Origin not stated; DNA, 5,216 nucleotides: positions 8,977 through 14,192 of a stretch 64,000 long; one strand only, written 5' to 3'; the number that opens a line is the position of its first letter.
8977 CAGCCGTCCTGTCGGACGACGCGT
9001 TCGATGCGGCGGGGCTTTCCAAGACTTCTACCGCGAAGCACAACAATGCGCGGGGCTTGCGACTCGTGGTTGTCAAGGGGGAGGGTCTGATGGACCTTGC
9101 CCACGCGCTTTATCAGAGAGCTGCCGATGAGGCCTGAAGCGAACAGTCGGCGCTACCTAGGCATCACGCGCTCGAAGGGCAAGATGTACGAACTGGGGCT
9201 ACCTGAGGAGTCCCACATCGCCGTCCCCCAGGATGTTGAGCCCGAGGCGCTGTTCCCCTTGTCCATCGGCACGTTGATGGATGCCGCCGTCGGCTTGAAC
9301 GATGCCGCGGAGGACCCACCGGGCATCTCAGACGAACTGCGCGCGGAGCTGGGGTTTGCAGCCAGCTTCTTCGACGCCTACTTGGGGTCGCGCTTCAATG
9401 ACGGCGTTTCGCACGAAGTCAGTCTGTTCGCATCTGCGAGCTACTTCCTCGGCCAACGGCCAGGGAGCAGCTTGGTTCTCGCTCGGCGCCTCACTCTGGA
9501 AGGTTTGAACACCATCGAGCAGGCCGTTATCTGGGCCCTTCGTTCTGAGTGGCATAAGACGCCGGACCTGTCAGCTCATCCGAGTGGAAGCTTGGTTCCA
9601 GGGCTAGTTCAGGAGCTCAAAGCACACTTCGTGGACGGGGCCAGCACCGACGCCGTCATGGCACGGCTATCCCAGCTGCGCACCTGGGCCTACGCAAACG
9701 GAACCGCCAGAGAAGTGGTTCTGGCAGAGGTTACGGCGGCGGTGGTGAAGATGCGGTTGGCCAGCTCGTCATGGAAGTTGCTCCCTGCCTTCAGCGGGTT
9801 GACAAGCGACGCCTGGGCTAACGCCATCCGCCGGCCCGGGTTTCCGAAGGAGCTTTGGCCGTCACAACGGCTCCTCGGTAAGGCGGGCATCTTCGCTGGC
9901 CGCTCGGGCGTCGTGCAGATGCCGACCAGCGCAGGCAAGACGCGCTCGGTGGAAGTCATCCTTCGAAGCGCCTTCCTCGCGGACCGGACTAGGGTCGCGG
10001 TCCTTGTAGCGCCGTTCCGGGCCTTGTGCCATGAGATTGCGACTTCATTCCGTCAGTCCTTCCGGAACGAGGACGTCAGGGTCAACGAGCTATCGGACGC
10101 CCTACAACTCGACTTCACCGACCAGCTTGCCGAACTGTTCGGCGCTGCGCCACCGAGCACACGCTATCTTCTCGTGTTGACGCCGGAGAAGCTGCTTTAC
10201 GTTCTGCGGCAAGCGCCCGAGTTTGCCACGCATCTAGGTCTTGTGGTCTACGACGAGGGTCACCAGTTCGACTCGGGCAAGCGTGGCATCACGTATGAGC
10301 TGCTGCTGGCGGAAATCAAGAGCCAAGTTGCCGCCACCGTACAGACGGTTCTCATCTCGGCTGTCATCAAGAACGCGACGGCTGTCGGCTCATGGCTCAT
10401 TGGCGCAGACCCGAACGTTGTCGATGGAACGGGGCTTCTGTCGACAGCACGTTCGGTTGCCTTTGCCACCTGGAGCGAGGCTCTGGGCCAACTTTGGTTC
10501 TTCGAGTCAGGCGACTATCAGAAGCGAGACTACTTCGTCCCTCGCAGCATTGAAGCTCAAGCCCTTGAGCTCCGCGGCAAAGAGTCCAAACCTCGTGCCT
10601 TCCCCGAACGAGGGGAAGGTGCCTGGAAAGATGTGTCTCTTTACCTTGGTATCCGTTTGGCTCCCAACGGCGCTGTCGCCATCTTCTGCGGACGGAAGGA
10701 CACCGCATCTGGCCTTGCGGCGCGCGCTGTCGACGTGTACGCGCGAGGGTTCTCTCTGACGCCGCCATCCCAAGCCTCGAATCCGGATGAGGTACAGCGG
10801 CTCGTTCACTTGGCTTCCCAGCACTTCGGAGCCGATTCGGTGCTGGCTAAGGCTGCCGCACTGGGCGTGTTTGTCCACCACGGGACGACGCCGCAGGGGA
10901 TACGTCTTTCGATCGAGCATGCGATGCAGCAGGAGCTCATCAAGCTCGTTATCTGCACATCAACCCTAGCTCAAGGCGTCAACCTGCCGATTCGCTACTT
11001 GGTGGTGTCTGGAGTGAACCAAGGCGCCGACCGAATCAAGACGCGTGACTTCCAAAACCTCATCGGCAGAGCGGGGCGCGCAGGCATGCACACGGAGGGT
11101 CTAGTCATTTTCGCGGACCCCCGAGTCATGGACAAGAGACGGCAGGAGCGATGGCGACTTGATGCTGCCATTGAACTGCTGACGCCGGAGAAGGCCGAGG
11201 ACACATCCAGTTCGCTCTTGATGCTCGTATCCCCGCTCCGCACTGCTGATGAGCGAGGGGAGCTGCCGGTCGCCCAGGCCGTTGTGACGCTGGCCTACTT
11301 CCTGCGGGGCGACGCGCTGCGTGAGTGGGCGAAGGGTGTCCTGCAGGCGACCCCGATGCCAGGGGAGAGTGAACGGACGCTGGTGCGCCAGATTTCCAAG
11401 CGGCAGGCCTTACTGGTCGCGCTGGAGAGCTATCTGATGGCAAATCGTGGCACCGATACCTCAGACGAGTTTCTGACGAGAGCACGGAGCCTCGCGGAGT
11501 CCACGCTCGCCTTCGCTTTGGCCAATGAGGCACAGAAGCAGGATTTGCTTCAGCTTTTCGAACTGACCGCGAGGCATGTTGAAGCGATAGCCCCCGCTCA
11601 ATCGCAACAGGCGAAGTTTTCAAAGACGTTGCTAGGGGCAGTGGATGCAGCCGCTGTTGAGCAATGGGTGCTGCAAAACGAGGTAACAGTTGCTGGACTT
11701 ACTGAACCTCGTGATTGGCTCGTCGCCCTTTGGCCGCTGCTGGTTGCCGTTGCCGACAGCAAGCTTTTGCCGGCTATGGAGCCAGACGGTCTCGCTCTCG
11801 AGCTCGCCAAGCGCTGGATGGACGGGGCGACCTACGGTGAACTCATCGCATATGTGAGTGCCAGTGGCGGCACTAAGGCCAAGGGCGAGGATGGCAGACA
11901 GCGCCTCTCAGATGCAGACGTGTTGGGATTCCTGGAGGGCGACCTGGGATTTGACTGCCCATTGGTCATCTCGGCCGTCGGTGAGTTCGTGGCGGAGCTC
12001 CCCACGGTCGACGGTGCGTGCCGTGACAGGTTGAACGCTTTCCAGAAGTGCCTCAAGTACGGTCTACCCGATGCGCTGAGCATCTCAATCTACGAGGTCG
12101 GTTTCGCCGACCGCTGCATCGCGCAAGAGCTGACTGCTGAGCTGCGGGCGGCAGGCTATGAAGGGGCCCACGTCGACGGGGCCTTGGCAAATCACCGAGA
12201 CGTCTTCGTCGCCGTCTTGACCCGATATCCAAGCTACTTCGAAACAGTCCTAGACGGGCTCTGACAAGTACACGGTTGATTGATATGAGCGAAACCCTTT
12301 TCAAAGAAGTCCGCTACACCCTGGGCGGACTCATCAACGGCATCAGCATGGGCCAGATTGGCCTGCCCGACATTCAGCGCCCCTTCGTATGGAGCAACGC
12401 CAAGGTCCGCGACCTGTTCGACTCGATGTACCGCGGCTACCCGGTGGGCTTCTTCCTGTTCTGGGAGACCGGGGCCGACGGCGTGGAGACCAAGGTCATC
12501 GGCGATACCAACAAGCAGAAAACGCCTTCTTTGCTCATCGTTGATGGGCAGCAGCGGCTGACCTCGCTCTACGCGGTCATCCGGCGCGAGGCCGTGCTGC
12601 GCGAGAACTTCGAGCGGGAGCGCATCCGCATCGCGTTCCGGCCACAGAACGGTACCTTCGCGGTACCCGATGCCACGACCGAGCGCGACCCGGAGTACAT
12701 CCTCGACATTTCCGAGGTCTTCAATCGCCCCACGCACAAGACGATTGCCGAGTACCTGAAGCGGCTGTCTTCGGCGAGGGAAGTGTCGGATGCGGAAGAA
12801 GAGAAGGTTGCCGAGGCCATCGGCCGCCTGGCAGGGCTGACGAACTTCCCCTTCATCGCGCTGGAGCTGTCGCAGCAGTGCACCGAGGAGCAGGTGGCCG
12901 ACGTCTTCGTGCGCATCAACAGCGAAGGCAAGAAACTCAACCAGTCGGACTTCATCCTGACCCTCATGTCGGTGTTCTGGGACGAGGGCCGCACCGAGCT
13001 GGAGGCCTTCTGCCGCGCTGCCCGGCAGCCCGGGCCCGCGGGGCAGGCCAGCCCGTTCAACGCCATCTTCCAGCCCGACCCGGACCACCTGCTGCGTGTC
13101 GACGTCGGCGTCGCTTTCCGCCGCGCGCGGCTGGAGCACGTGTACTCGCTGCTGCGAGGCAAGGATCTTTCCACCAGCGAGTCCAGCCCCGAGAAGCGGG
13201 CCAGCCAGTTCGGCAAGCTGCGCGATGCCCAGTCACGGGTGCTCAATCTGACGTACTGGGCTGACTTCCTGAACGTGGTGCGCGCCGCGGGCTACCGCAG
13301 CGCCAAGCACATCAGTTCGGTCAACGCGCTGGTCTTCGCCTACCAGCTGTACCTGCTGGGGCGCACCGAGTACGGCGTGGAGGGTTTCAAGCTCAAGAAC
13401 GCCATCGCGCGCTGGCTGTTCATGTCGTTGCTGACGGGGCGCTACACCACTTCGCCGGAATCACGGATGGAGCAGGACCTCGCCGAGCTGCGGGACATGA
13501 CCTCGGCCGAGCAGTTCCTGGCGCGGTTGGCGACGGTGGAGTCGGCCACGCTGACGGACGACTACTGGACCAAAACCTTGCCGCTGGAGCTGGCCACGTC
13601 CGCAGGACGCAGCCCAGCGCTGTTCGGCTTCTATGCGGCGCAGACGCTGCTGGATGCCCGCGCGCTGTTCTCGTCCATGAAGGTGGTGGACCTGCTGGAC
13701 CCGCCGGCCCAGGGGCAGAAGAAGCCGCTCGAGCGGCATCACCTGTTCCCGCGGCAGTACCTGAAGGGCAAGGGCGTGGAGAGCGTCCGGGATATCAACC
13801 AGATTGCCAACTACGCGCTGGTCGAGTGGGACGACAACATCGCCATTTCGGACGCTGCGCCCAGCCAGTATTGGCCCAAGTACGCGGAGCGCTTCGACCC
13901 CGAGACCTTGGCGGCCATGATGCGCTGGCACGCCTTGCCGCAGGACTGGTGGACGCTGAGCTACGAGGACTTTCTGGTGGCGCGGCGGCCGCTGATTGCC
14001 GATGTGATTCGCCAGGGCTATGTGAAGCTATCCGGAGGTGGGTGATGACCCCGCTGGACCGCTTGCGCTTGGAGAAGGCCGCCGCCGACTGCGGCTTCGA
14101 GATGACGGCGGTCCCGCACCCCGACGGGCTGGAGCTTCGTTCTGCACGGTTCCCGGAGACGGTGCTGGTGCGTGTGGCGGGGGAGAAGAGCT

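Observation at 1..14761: Seven defence genes packed as one same-strand array with four overlapping start/stop junctions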

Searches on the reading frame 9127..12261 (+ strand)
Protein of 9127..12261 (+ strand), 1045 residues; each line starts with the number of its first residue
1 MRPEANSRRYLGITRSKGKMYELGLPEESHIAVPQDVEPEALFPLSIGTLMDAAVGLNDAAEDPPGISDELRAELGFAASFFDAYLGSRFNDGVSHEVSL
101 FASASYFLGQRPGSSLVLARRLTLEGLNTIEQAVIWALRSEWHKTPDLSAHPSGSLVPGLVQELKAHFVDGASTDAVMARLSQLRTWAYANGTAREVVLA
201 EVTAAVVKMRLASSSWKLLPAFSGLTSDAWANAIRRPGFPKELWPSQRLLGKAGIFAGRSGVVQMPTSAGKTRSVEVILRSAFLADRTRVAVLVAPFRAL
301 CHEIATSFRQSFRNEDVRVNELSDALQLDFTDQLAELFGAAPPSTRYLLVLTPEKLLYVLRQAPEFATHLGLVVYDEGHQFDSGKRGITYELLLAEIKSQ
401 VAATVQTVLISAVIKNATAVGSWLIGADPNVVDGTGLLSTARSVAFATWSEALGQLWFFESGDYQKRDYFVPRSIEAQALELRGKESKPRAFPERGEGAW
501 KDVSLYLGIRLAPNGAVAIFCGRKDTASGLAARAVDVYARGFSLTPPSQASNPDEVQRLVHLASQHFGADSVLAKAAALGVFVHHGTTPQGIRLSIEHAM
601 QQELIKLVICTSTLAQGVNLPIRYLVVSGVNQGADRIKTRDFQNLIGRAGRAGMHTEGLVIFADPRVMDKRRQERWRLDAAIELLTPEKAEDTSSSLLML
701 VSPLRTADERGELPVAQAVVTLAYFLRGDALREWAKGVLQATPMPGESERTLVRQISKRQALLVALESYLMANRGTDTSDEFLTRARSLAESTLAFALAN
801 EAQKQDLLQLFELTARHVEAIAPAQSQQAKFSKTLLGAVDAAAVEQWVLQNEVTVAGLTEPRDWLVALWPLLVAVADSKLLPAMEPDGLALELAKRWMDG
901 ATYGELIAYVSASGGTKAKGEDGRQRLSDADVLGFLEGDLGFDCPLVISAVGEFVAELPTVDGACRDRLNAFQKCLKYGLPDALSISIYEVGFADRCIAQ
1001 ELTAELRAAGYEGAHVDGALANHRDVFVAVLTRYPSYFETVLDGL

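Call 4: search_protein_families(library=pfam, proteins=[window:9127-12261:+])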
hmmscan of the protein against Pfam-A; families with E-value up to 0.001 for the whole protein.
window:9127-12261:+ (1045 aa): 3 families
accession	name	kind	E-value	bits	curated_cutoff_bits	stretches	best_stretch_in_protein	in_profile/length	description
PF00270.35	DEAD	-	3.2e-18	66.5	26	1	256-415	12-161/167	DEAD/DEAH box helicase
PF00271.37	Helicase_C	-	1e-06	29.4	23.5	1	571-653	32-110/110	Helicase conserved C-terminal domain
PF04851.21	ResIII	-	3e-05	24.4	22.5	1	259-397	24-150/164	Type III restriction enzyme, res subunit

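Call 5: search_protein_families(library=padloc, proteins=[window:9127-12261:+])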
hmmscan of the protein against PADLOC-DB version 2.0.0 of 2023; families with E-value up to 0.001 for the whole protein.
window:9127-12261:+ (1045 aa): 34 families (the best 25 are shown)
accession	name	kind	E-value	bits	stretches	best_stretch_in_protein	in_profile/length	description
PDLC00188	HamB1|HamB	-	0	1226.7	1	1-1043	1-1034/1037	DEAD-box helicase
PDLC00178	HamB1|HamB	-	2.9e-172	572.6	1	6-818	6-806/830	DEAD-box helicase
PDLC00175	HamB1|HamB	-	4.2e-146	485.9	1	68-1041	56-996/1000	DEAD-box helicase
PDLC00183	HamB1|HamB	-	6.2e-128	425.5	1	1-509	2-503/509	DEAD-box helicase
PDLC00194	HamB1|HamB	-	8.6e-97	323.1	2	92-705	83-682/995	DEAD-box helicase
PDLC00189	HamB1|HamB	-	1.7e-90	301.5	1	1-321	1-322/322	DEAD-box helicase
PDLC00192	HamB1|HamB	-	2e-72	242.3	1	211-707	234-709/1104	DEAD-box helicase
PDLC00174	HamB1|HamB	-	1.3e-61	206.7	1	242-704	302-741/1163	DEAD-box helicase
PDLC04531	PDC-M23B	-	2.8e-51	172.7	1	247-671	300-719/1060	-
PDLC00186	HamB1|HamB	-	1.1e-41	140.8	2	547-667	415-536/864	DEAD-box helicase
PDLC00200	HamB2|HamB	-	4.2e-40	135.5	2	546-673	413-541/865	DEAD-box helicase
PDLC03960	SngC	-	3.3e-39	133.2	1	231-670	14-379/720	-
PDLC00187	HamB1|HamB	-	5e-39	132.3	2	550-701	404-555/851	DEAD-box helicase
PDLC00190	HamB1|HamB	-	6.2e-33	112.3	2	550-667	402-519/866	DEAD-box helicase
PDLC00185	HamB1|HamB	-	3.1e-31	106.1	2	512-664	378-526/871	DEAD-box helicase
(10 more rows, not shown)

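Call 30: search_protein_families(library=ncbifam, proteins=[window:9127-12261:+], max_evalue=0.001)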
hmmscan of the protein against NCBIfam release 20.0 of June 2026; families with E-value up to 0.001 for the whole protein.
window:9127-12261:+ (1045 aa): 8 families
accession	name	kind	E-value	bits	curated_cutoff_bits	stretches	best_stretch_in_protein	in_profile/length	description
NF002654.0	PRK02362.1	equivalog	1e-32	113.4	887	2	241-424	22-191/739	ATP-dependent DNA helicase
NF001308.0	PRK00254.1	equivalog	3.5e-23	81.7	1216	2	241-424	22-189/720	ATP-dependent DNA helicase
TIGR04121.1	DEXH_lig_assoc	equivalog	5.2e-22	77.4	850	2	257-429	27-199/804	ligase-associated DNA damage response DEXH box helicase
NF040935.1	helicase_Hel308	equivalog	2.2e-21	75.7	1200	2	571-662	300-398/704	ATP-dependent DNA helicase Hel308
NF002251.0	PRK01172.1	equivalog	4e-19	68.3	891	2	568-659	275-370/674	ATP-dependent DNA helicase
NF010338.0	PRK13767.1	equivalog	7.5e-10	37.7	849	1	254-428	44-232/877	ATP-dependent helicase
NF007284.0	PRK09751.1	equivalog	7.2e-07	26.8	1496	0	516-660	294-428/1538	ATP-dependent helicase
NF053711.1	RNA_heli_RhlE1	exception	0.00035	19.4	750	0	568-661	256-347/434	RNA helicase RhlE1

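Call 38: search_solved_structures(query=window:9127-12261:+, max_evalue=0.00001)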
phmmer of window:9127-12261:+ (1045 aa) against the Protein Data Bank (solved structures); distinct sequences matched with E-value up to 0.00001: 54.
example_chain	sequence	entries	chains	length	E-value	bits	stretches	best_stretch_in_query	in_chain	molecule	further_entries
8vx9_B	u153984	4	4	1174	7.8e-45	156.4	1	234-678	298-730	HamB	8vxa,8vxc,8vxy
9b15_A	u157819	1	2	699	6.2e-22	80.6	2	572-662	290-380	ATP-dependent DNA helicase Hel308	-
7zpq_CA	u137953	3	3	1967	1.5e-21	79.3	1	547-661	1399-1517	SLH1 isoform 1 | RQC trigger complex helicase SLH1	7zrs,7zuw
2p6r_A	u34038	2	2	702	2e-21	78.9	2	572-662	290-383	afUHEL308 HELICASE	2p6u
2zj2_A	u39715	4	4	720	9e-17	63.5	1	242-433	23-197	Putative ski2-type helicase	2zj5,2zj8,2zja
5a9f_A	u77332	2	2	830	1e-16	63.3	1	513-661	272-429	DNA POLYMERASE THETA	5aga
9c5q_C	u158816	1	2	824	1e-16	63.3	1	513-661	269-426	DNA polymerase theta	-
9bh6_A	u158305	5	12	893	1.3e-16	62.9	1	513-661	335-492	DNA polymerase theta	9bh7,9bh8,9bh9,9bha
8w0a_C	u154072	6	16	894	1.3e-16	62.9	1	513-661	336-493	DNA polymerase theta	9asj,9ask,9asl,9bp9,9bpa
5a9j_A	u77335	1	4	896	1.3e-16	62.9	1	513-661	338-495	DNA POLYMERASE THETA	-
9osw_A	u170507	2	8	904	1.4e-16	62.9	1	513-661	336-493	DNA polymerase theta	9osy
2va8_A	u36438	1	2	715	3.1e-16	61.7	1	510-670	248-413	SKI2-TYPE HELICASE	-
8alz_B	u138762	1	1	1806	3.5e-16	61.5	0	547-661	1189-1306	Activating signal cointegrator 1 complex subunit 3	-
6c90_A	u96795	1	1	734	9.1e-12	46.9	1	344-663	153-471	Exosome RNA helicase MTR4,Exosome RNA helicase MTR4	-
9if7_LB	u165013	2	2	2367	1.1e-11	46.6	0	575-654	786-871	ATP-dependent RNA helicase, putative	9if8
6d6q_M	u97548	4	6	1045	2.4e-11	45.5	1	344-663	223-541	Exosome RNA helicase MTR4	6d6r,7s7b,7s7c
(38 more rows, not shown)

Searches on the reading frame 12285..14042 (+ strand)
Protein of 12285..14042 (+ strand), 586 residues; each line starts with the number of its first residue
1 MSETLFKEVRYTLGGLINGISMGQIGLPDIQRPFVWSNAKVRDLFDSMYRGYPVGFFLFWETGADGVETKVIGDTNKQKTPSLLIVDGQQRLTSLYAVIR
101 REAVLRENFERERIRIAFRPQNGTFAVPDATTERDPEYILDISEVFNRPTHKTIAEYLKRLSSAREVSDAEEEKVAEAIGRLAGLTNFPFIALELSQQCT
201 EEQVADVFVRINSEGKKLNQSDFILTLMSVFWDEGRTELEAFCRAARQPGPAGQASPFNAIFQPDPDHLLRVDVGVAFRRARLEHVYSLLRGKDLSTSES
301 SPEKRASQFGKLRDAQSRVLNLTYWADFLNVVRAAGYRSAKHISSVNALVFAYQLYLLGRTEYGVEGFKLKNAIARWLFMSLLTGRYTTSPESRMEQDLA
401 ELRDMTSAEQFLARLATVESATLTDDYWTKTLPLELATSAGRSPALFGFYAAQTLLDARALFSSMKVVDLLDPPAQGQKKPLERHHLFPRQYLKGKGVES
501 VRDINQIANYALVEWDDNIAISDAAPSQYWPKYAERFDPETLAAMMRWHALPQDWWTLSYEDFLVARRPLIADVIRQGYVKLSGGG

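Call 4: search_protein_families(library=pfam, proteins=[window:12285-14042:+])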
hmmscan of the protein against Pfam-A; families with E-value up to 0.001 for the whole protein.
window:12285-14042:+ (586 aa): 1 family
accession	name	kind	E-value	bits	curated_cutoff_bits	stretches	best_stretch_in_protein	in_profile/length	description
PF03235.19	GmrSD_N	-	1.2e-32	114.1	33.2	1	15-225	3-195/199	GmrSD restriction endonuclease, N-terminal domain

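Call 5: search_protein_families(library=padloc, proteins=[window:12285-14042:+])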
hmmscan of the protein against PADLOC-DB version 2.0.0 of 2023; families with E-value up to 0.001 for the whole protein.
window:12285-14042:+ (586 aa): 11 families
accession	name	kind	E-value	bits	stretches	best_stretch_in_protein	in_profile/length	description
PDLC04151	HEC-05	-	2.3e-38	130.3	3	10-104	25-135/600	-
PDLC04709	PDC-M55C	-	1.3e-25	88.1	1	13-227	17-237/554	-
PDLC04150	HEC-05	-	2.1e-18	64.5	2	20-100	17-113/583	-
PDLC04153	HEC-05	-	8.8e-15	51.9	1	17-65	13-61/621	-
PDLC04152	HEC-05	-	1.3e-13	48.3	1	26-67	21-66/566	-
PDLC03877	NsnA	-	3.4e-08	31.2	1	8-220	48-192/385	-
PDLC04157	HEC-06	-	9.6e-06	22.5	1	6-111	4-98/558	-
PDLC02693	Orf5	-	7.4e-05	19.9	1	26-224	10-207/543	Orf5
PDLC02791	SspE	-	0.00014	18.2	1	27-100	24-106/775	SspE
PDLC02792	SspE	-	0.00015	18.3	1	27-99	26-107/771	SspE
PDLC04155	HEC-06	-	0.00042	16.9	1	21-108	17-99/562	-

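Call 30: search_protein_families(library=ncbifam, proteins=[window:12285-14042:+], max_evalue=0.001)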
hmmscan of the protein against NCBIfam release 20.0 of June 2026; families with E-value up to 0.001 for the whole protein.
window:12285-14042:+ (586 aa): 0 families

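Call 31: search_protein_families(library=pfam, proteins=[window:12285-14042:+], max_evalue=1)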
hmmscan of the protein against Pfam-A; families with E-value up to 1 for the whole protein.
window:12285-14042:+ (586 aa): 1 family
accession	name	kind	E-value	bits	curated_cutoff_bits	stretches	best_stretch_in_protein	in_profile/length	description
PF03235.19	GmrSD_N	-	1.2e-32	114.1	33.2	1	15-225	3-195/199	GmrSD restriction endonuclease, N-terminal domain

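Call 37: search_solved_structures(query=window:12285-14042:+, max_evalue=0.01, show_alignments=1)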
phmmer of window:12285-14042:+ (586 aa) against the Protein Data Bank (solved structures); distinct sequences matched with E-value up to 0.01: 1.
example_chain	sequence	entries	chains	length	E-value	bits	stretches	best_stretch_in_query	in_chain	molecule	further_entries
7p9k_A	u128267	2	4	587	1.5e-10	43.9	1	12-63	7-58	DUF262 domain-containing protein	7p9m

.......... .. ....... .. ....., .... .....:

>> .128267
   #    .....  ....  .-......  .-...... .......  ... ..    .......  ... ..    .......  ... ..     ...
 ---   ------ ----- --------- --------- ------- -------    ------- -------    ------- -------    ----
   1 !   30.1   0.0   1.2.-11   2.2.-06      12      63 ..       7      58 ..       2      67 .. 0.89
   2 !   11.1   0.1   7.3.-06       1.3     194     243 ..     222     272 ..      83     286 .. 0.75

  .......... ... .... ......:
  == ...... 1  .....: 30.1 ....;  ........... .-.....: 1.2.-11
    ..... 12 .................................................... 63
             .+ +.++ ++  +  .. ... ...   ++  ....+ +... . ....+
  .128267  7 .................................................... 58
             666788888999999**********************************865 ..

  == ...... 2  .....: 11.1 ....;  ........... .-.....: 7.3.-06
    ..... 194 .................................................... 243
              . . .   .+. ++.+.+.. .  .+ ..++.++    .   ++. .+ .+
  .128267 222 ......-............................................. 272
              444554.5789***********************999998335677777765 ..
